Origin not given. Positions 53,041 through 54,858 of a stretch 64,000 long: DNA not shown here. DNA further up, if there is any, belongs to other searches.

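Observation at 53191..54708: Fusion of a FemAB/GNAT-like domain with a DegT-like PLP-fold domain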

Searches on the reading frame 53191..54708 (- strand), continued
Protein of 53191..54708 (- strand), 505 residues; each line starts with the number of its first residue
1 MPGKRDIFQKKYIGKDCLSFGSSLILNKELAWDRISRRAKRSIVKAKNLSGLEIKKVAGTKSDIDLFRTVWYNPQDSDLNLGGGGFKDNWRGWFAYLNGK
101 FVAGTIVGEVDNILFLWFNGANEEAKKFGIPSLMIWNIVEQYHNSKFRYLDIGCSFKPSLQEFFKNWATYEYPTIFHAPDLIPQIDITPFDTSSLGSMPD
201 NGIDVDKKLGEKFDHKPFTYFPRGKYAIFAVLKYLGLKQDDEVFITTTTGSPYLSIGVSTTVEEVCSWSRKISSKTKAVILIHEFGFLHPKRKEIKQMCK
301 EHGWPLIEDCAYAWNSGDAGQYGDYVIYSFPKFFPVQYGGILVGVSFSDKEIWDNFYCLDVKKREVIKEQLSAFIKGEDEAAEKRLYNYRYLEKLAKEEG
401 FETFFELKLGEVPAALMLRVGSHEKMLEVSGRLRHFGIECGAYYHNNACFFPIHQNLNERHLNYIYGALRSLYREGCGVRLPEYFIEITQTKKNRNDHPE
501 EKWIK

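Call 8: search_protein_families(library=pfam, proteins=[P0012, P0014, P0022, P0034, P0040, P0043, P0044, P0045, P0016], max_evalue=0.1)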
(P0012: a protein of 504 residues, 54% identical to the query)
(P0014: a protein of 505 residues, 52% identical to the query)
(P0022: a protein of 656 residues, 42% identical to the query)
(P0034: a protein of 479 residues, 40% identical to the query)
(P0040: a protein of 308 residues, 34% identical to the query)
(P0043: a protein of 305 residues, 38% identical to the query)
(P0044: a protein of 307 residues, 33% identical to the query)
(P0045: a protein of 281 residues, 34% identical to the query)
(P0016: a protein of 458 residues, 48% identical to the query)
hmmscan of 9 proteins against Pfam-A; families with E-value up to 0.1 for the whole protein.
P0012 (504 aa): 2 families
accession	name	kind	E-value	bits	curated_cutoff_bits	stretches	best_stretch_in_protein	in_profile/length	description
PF01041.23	DegT_DnrJ_EryC1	-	1.3e-09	38.2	19.8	1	268-357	107-198/360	DegT/DnrJ/EryC1/StrS aminotransferase family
PF13480.13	Acetyltransf_6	-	0.00076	20.1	22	1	88-152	72-136/143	Acetyltransferase (GNAT) domain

P0014 (505 aa): 2 families
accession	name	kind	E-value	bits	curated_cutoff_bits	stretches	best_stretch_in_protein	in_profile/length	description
PF01041.23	DegT_DnrJ_EryC1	-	2e-06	27.7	19.8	1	269-327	108-169/360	DegT/DnrJ/EryC1/StrS aminotransferase family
PF13480.13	Acetyltransf_6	-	4.8e-06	27.2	22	1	56-152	41-136/143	Acetyltransferase (GNAT) domain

P0022 (656 aa): 5 families
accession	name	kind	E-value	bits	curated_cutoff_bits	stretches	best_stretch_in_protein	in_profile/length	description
PF00132.30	Hexapep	-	1.9e-17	62.6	27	2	590-623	2-35/36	Bacterial transferase hexapeptide (six repeats)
PF14602.12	Hexapep_2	-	5e-10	39.4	27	1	590-623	2-33/34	Hexapeptide repeat of succinyl-transferase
PF01041.23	DegT_DnrJ_EryC1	-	1.7e-08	34.5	19.8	1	269-327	107-168/360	DegT/DnrJ/EryC1/StrS aminotransferase family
PF13480.13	Acetyltransf_6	-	0.0012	19.4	22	1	81-144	73-136/143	Acetyltransferase (GNAT) domain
PF25084.1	LbH_EIF2B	-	0.0013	19.1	54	0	504-552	13-57/105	EIF2B subunit epsilon LbH domain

P0034 (479 aa): 2 families
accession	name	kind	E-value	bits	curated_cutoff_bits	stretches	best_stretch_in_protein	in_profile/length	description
PF01041.23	DegT_DnrJ_EryC1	-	2.9e-07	30.5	19.8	1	266-340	107-186/360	DegT/DnrJ/EryC1/StrS aminotransferase family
PF13480.13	Acetyltransf_6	-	4.8e-06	27.2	22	1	80-143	73-136/143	Acetyltransferase (GNAT) domain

P0040 (308 aa): 2 families
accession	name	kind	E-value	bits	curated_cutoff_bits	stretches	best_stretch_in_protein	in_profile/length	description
PF01041.23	DegT_DnrJ_EryC1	-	3.7e-12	46.6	19.8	1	105-182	107-189/360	DegT/DnrJ/EryC1/StrS aminotransferase family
PF02953.20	zf-Tim10_DDP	-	0.062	13.3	22.3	0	90-110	41-61/64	Tim10/DDP family zinc finger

P0043 (305 aa): 1 family
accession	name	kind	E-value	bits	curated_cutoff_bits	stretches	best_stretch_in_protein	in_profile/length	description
PF01041.23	DegT_DnrJ_EryC1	-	1.4e-14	54.6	19.8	1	104-179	107-187/360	DegT/DnrJ/EryC1/StrS aminotransferase family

P0044 (307 aa): 1 family
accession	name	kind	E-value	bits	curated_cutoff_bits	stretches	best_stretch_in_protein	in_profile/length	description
PF01041.23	DegT_DnrJ_EryC1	-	6.6e-12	45.8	19.8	1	105-182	107-189/360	DegT/DnrJ/EryC1/StrS aminotransferase family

P0045 (281 aa): 1 family
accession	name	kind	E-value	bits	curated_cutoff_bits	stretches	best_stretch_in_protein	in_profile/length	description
PF01041.23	DegT_DnrJ_EryC1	-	3e-11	43.6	19.8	1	89-159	104-174/360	DegT/DnrJ/EryC1/StrS aminotransferase family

P0016 (458 aa): 4 families
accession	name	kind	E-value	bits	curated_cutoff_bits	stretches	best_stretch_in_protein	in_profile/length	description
PF01041.23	DegT_DnrJ_EryC1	-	1e-08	35.3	19.8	1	256-302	107-152/360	DegT/DnrJ/EryC1/StrS aminotransferase family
PF00583.31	Acetyltransf_1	-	1.5e-05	25.7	20.7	1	65-140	15-93/116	Acetyltransferase (GNAT) family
PF13480.13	Acetyltransf_6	-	0.00011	22.8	22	1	80-148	69-137/143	Acetyltransferase (GNAT) domain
PF13673.13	Acetyltransf_10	-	0.073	13.5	23.6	0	58-141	6-86/128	Acetyltransferase (GNAT) domain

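Call 13: find_encoding_contigs(protein=P0034, flank=10000, max_places=3)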
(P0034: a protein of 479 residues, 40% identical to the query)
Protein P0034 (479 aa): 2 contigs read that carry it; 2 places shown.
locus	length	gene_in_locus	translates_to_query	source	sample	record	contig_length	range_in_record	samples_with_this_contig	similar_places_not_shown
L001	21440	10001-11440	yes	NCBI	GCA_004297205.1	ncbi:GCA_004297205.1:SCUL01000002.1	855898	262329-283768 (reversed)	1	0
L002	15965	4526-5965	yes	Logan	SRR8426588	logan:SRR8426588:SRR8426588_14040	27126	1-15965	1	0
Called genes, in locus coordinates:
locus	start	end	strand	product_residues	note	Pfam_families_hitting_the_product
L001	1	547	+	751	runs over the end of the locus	PF13439:Glyco_transf_4, PF13579:Glyco_trans_4_4, PF20706:GT4-conflict, PF00534:Glycos_transf_1, PF13692:Glyco_trans_1_4, PF13439:Glyco_transf_4, PF13579:Glyco_trans_4_4, PF00534:Glycos_transf_1, +2 more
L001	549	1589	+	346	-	PF13439:Glyco_transf_4 (weak), PF13579:Glyco_trans_4_4, PF00534:Glycos_transf_1, PF13692:Glyco_trans_1_4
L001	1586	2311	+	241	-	PF00535:Glycos_transf_2, PF13641:Glyco_tranf_2_3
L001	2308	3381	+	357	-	PF02350:Epimerase_2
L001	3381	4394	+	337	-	PF00534:Glycos_transf_1 (weak), PF13692:Glyco_trans_1_4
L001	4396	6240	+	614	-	PF13522:GATase_6, PF13537:GATase_7, PF00733:Asn_synthase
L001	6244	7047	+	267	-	PF13489:Methyltransf_23, PF08241:Methyltransf_11, PF08242:Methyltransf_12 (weak), PF13649:Methyltransf_25, PF13847:Methyltransf_31 (weak), PF03141:Methyltransf_29 (weak)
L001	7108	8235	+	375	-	PF00155:Aminotran_1_2, PF01041:DegT_DnrJ_EryC1, PF01212:Beta_elim_lyase (weak), PF00266:Aminotran_5 (weak)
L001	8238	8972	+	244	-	PF13489:Methyltransf_23, PF05401:NodS (weak), PF05891:Methyltransf_PK, PF13847:Methyltransf_31 (faint), PF08241:Methyltransf_11, PF08242:Methyltransf_12, PF13649:Methyltransf_25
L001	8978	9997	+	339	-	PF01118:Semialdhyde_dh (weak), PF01408:GFO_IDH_MocA, PF03447:NAD_binding_3 (weak), PF03807:F420_oxidored (faint), PF02894:GFO_IDH_MocA_C, PF22725:GFO_IDH_MocA_C3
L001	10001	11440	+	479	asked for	PF13480:Acetyltransf_6 (faint), PF01041:DegT_DnrJ_EryC1 (weak)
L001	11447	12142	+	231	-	PF05711:TylF, PF13578:Methyltransf_24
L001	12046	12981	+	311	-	PF00535:Glycos_transf_2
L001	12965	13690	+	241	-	PF13489:Methyltransf_23, PF01209:Ubie_methyltran (weak), PF13847:Methyltransf_31, PF08241:Methyltransf_11, PF08242:Methyltransf_12, PF13649:Methyltransf_25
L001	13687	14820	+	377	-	PF13439:Glyco_transf_4, PF13579:Glyco_trans_4_4 (weak), PF00534:Glycos_transf_1, PF13692:Glyco_trans_1_4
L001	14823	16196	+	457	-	PF01943:Polysacc_synt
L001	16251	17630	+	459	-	PF04464:Glyphos_transf (faint)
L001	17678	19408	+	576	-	PF00571:CBS (weak), PF02826:2-Hacid_dh_C (faint), PF03721:UDPG_MGDP_dh_N, PF00984:UDPG_MGDP_dh, PF03720:UDPG_MGDP_dh_C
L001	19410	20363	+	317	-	PF00389:2-Hacid_dh, PF02826:2-Hacid_dh_C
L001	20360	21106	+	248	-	PF02348:CTP_transf_3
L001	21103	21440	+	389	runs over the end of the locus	-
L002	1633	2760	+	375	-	PF00155:Aminotran_1_2, PF01041:DegT_DnrJ_EryC1, PF01212:Beta_elim_lyase (weak), PF00266:Aminotran_5 (weak)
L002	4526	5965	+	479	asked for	PF13480:Acetyltransf_6 (faint), PF01041:DegT_DnrJ_EryC1 (weak)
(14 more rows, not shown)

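Call 14: find_encoding_contigs(protein=P0026, flank=10000, max_places=3)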
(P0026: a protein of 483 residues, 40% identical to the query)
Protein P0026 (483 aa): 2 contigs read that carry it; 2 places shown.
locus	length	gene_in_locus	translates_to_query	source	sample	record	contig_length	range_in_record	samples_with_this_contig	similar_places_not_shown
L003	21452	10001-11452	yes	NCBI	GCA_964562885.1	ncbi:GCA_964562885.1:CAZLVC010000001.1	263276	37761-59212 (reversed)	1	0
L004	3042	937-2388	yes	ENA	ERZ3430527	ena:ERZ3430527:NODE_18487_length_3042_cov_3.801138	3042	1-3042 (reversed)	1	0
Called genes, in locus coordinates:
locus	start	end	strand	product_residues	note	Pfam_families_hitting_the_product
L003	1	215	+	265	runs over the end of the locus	PF08003:Methyltransf_9, PF01209:Ubie_methyltran (weak), PF13489:Methyltransf_23, PF05401:NodS, PF08241:Methyltransf_11, PF08242:Methyltransf_12, PF13649:Methyltransf_25, PF13847:Methyltransf_31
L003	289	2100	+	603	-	PF13522:GATase_6, PF13537:GATase_7, PF00733:Asn_synthase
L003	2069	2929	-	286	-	PF01209:Ubie_methyltran, PF02353:CMAS, PF13489:Methyltransf_23, PF07021:MetW, PF13679:Methyltransf_32, PF13847:Methyltransf_31, PF08241:Methyltransf_11, PF08242:Methyltransf_12, +4 more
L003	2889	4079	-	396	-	PF13439:Glyco_transf_4, PF13579:Glyco_trans_4_4 (weak), PF00534:Glycos_transf_1, PF13692:Glyco_trans_1_4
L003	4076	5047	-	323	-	PF01073:3Beta_HSD, PF01370:Epimerase, PF02719:Polysacc_synt_2, PF04321:RmlD_sub_bind, PF16363:GDP_Man_Dehyd, PF07993:NAD_binding_4 (weak)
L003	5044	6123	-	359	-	PF02350:Epimerase_2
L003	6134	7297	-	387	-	PF13439:Glyco_transf_4, PF13579:Glyco_trans_4_4 (weak), PF00534:Glycos_transf_1, PF13692:Glyco_trans_1_4, PF13524:Glyco_trans_1_2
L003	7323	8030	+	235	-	PF13489:Methyltransf_23 (weak), PF08241:Methyltransf_11, PF13649:Methyltransf_25 (weak), PF13847:Methyltransf_31 (weak)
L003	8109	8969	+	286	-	PF13489:Methyltransf_23, PF01209:Ubie_methyltran, PF05175:MTS, PF06325:PrmA (weak), PF13847:Methyltransf_31, PF08241:Methyltransf_11, PF08242:Methyltransf_12, PF13649:Methyltransf_25, +2 more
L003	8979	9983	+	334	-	PF01408:GFO_IDH_MocA, PF02894:GFO_IDH_MocA_C (weak), PF22725:GFO_IDH_MocA_C3 (weak)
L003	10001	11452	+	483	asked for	PF01041:DegT_DnrJ_EryC1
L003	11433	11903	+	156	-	PF25087:GMPPB_C (faint), PF00132:Hexapep, PF14602:Hexapep_2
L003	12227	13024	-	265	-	PF00535:Glycos_transf_2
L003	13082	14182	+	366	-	PF00155:Aminotran_1_2, PF01041:DegT_DnrJ_EryC1, PF01053:Cys_Met_Meta_PP (weak), PF01212:Beta_elim_lyase (faint), PF00266:Aminotran_5 (weak)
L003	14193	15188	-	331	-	PF00534:Glycos_transf_1, PF13692:Glyco_trans_1_4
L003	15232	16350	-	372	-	PF13439:Glyco_transf_4, PF13579:Glyco_trans_4_4, PF20706:GT4-conflict, PF00534:Glycos_transf_1, PF13692:Glyco_trans_1_4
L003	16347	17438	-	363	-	PF13439:Glyco_transf_4, PF13477:Glyco_trans_4_2 (weak), PF13579:Glyco_trans_4_4, PF20706:GT4-conflict (weak), PF00534:Glycos_transf_1, PF13692:Glyco_trans_1_4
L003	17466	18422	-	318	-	PF01073:3Beta_HSD, PF01370:Epimerase, PF02719:Polysacc_synt_2, PF04321:RmlD_sub_bind, PF07993:NAD_binding_4, PF16363:GDP_Man_Dehyd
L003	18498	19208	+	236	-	PF00483:NTP_transferase, PF12804:NTP_transf_3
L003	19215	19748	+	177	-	PF00293:NUDIX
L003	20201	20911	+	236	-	PF01255:Prenyltransf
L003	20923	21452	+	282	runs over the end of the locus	PF00288:GHMP_kinases_N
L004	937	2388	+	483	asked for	PF01041:DegT_DnrJ_EryC1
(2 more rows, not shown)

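Call 17: find_encoding_contigs(protein=P0043, flank=10000, max_places=2)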
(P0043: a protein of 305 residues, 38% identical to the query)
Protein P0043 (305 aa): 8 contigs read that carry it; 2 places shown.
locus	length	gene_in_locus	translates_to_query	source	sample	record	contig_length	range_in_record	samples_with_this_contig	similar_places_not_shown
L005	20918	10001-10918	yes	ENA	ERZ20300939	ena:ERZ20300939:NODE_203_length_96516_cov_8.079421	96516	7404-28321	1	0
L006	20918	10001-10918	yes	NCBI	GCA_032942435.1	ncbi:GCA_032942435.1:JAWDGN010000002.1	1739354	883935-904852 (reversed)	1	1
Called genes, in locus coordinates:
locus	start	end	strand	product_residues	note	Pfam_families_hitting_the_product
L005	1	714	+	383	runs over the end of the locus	PF04413:Glycos_transf_N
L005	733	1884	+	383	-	PF00465:Fe-ADH, PF13685:Fe-ADH_2, PF25137:ADH_Fe_C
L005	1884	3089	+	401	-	PF00155:Aminotran_1_2, PF00266:Aminotran_5, PF01041:DegT_DnrJ_EryC1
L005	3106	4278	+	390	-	PF06258:Mito_fiss_Elm1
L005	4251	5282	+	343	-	PF13439:Glyco_transf_4, PF13477:Glyco_trans_4_2, PF13579:Glyco_trans_4_4, PF20706:GT4-conflict, PF00534:Glycos_transf_1, PF13692:Glyco_trans_1_4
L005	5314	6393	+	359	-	PF01073:3Beta_HSD, PF01370:Epimerase, PF02719:Polysacc_synt_2, PF04321:RmlD_sub_bind, PF07993:NAD_binding_4 (faint), PF16363:GDP_Man_Dehyd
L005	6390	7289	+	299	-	PF00483:NTP_transferase, PF12804:NTP_transf_3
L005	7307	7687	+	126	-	PF05523:FdtA, PF07883:Cupin_2 (weak)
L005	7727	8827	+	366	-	PF01041:DegT_DnrJ_EryC1, PF01053:Cys_Met_Meta_PP (faint)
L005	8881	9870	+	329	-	PF13480:Acetyltransf_6 (weak)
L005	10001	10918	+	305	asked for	PF27889:PLP_IMCC1989 (weak), PF01041:DegT_DnrJ_EryC1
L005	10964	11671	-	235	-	PF25087:GMPPB_C (faint), PF00132:Hexapep (weak)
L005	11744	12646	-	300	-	PF00535:Glycos_transf_2, PF13641:Glyco_tranf_2_3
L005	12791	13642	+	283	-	PF05853:BKACE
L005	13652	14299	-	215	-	PF25087:GMPPB_C (faint), PF25084:LbH_EIF2B (weak), PF00132:Hexapep (faint)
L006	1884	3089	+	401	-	PF00155:Aminotran_1_2, PF00266:Aminotran_5, PF01041:DegT_DnrJ_EryC1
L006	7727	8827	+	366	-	PF01041:DegT_DnrJ_EryC1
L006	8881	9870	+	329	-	PF13480:Acetyltransf_6 (weak)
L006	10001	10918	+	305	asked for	PF27889:PLP_IMCC1989 (weak), PF01041:DegT_DnrJ_EryC1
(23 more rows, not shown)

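Call 22: predict_structure(alignment_id=A1)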
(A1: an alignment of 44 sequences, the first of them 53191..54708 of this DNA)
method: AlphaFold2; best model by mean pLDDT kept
length: 505 residues; sequences in the alignment: 44
mean_pLDDT: 91.5   pTM: 0.89
mean pLDDT of the five models: 91.5, 91.3, 90.2, 89.8, 89.4
residues with pLDDT >= 90: 388; 70-90: 88; 50-70: 23; < 50: 6
segments of 3 or more residues with pLDDT < 50: 1-5
pLDDT, mean of each block of 10 residues (from residue 1): 51 79 96 96 97 97 95 86 85 98 95 91 96 98 94 89 93 89 93 92 96 97 96 97 95 87 97 98 96 97 97 94 97 96 96 90 93 96 98 94 94 96 91 91 88 97 96 75 72 68 65
secondary structure, 60 per line:
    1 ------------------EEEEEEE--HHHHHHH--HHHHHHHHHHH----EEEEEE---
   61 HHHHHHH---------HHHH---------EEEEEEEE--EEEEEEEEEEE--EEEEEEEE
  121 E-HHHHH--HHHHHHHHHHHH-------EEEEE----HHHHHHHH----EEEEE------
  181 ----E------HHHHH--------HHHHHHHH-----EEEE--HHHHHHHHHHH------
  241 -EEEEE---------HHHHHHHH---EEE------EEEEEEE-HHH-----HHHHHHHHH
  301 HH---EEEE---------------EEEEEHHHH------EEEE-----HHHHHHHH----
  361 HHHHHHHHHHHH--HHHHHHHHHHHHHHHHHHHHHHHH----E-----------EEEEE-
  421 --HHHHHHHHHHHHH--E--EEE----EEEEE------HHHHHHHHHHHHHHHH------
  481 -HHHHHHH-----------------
elements in order: E19-25 H28-34 H37-47 E52-57 H61-67 H77-80 E90-97 E100-110 E113-121 H123-127 H130-141 E149-153 H158-165 E170-174 H192-196 H205-212 E218-221 H224-234 E242-246 H256-263 E267-269 E276-282 H292-302 E306-309 E325-329 H330-333 E340-343 H349-356 H361-372 H375-398 E415-419 H423-435 E441-443 E448-452 H459-474 H482-488
